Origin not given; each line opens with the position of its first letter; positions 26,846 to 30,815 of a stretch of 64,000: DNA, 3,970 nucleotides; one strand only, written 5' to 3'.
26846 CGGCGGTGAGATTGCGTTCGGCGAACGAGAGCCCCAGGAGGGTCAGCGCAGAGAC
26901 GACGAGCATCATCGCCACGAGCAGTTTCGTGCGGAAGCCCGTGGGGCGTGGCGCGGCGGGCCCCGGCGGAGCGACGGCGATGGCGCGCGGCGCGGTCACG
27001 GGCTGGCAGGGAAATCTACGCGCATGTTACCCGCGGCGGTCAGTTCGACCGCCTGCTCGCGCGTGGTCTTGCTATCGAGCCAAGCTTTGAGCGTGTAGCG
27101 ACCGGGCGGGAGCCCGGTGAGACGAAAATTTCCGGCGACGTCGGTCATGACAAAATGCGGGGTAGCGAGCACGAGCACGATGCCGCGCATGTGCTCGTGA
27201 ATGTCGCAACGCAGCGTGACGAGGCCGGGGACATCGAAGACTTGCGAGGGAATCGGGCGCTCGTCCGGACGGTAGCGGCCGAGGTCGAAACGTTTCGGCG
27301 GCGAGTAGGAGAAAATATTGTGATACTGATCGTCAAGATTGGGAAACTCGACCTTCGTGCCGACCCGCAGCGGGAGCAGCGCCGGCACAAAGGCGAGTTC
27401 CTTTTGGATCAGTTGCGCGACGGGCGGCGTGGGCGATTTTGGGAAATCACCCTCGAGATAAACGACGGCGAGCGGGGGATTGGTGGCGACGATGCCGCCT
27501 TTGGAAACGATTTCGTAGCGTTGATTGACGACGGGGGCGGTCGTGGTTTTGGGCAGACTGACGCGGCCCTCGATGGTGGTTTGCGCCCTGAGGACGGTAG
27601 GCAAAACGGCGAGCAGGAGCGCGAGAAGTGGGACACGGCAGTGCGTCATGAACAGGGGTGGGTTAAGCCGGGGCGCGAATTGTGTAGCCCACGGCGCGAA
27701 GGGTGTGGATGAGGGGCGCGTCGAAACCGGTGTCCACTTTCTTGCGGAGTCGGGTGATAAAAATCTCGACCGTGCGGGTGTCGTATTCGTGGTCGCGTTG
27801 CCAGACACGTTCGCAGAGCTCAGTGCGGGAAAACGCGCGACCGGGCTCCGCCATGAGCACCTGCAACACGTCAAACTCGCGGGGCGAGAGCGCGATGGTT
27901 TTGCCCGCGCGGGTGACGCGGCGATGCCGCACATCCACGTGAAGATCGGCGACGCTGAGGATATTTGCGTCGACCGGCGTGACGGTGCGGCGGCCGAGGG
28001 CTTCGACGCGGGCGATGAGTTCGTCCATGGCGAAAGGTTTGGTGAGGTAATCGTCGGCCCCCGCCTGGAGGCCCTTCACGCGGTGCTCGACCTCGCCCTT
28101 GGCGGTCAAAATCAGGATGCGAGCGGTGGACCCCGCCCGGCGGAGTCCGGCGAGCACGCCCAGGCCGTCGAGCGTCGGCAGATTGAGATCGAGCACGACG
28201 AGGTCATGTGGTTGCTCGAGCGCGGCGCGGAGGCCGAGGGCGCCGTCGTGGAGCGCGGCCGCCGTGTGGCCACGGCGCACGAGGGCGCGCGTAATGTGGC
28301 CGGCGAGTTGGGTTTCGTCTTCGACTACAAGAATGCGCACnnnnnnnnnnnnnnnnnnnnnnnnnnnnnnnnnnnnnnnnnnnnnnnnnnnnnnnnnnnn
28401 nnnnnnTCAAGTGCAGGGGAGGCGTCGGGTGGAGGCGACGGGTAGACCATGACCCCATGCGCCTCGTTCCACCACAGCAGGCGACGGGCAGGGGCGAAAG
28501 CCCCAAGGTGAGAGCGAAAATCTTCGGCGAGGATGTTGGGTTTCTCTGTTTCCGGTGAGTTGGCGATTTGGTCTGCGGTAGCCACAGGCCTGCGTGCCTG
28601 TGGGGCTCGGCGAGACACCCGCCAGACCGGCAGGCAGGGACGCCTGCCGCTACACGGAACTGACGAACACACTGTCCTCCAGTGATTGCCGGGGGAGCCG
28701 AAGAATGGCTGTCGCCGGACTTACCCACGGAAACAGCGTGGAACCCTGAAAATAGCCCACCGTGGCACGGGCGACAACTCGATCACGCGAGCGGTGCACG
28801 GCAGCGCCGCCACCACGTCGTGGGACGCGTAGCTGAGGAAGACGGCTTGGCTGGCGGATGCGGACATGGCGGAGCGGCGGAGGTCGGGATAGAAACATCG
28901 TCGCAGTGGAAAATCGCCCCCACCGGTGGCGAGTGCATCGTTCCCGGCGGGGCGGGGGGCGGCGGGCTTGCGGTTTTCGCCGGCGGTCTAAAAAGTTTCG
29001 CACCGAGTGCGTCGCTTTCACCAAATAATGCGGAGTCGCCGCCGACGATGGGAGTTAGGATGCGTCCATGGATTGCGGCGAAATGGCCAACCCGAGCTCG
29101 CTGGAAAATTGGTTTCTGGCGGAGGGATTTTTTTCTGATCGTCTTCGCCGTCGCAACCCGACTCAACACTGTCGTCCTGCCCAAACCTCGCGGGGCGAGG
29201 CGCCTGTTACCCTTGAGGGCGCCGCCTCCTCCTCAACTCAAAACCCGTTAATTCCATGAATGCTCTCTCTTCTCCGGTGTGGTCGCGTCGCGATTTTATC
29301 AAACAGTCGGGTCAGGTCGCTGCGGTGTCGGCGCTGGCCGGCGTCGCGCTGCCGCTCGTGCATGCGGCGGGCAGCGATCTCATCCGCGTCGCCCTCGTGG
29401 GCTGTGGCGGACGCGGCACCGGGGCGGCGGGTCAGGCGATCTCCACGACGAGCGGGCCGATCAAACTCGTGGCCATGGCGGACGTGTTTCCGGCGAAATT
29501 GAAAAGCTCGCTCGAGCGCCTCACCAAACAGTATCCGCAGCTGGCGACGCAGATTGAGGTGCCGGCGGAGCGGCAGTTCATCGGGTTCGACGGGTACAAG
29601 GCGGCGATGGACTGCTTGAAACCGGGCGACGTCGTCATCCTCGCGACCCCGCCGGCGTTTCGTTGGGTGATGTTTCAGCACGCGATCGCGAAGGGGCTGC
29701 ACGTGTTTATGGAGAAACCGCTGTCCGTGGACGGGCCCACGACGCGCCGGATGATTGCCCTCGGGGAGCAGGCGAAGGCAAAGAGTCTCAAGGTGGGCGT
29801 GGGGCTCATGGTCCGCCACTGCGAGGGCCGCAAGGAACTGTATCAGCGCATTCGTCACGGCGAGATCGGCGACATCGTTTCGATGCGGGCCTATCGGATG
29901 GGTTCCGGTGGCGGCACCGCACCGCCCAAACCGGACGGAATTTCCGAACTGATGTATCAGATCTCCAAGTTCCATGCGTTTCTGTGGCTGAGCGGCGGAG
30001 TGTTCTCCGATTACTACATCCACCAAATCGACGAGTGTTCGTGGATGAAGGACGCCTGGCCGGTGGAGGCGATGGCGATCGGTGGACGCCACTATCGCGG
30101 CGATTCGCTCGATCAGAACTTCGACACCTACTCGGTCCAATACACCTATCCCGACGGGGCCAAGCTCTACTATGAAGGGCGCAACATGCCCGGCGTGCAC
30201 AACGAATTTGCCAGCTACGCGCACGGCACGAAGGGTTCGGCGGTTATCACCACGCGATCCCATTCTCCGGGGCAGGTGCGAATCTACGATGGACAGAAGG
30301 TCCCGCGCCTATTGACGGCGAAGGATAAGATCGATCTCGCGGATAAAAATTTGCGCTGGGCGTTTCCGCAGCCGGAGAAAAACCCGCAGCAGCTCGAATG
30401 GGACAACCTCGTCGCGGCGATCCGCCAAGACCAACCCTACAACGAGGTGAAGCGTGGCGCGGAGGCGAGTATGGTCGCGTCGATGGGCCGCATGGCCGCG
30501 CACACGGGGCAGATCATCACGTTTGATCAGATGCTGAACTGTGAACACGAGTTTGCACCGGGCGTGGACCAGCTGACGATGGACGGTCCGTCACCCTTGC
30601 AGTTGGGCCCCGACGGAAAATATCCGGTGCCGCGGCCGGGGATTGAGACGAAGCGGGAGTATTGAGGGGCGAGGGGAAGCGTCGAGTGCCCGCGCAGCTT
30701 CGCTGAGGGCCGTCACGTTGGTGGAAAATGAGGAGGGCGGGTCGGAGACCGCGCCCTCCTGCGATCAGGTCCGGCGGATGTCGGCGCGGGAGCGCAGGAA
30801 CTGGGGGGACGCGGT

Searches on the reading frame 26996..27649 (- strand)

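Call 45: search_protein_families(library=pfam, proteins=[window:26996-27649:-])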
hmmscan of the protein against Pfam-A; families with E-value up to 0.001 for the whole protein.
window:26996-27649:- (217 aa): 2 families
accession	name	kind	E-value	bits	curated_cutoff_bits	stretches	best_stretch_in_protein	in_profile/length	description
PF13620.12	CarboxypepD_reg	-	6.9e-09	36.4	32.3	1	163-213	28-79/82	Carboxypeptidase regulatory-like domain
PF13715.12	CarbopepD_reg_2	-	0.00043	20.7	32.2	1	159-211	20-72/88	CarboxypepD_reg-like domain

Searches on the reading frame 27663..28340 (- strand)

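Call 44: search_protein_families(library=pfam, proteins=[window:27663-28340:-])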
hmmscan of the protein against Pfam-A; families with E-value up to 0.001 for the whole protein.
window:27663-28340:- (225 aa): 2 families
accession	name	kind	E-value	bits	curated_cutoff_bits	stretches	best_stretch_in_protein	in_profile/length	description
PF00072.30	Response_reg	-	8.1e-25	87.6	30.2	1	3-113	1-111/111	Response regulator receiver domain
PF00486.34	Trans_reg_C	-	7e-24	84.1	26.2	1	146-220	1-76/77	Transcriptional regulatory protein, C terminal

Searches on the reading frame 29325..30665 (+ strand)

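Call 44: search_protein_families(library=pfam, proteins=[window:29325-30665:+])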
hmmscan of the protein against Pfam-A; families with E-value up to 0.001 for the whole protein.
window:29325-30665:+ (446 aa): 3 families
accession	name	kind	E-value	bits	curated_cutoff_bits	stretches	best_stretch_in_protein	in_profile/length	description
PF22725.1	GFO_IDH_MocA_C3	-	4.3e-08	33.6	27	1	171-306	3-123/124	GFO/IDH/MocA C-terminal domain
PF01408.29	GFO_IDH_MocA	-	5.9e-07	30.6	24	1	20-159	1-118/120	Oxidoreductase family, NAD-binding Rossmann fold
PF02894.22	GFO_IDH_MocA_C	-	0.00052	20.3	22.9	0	222-371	38-188/218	Oxidoreductase family, C-terminal alpha/beta domain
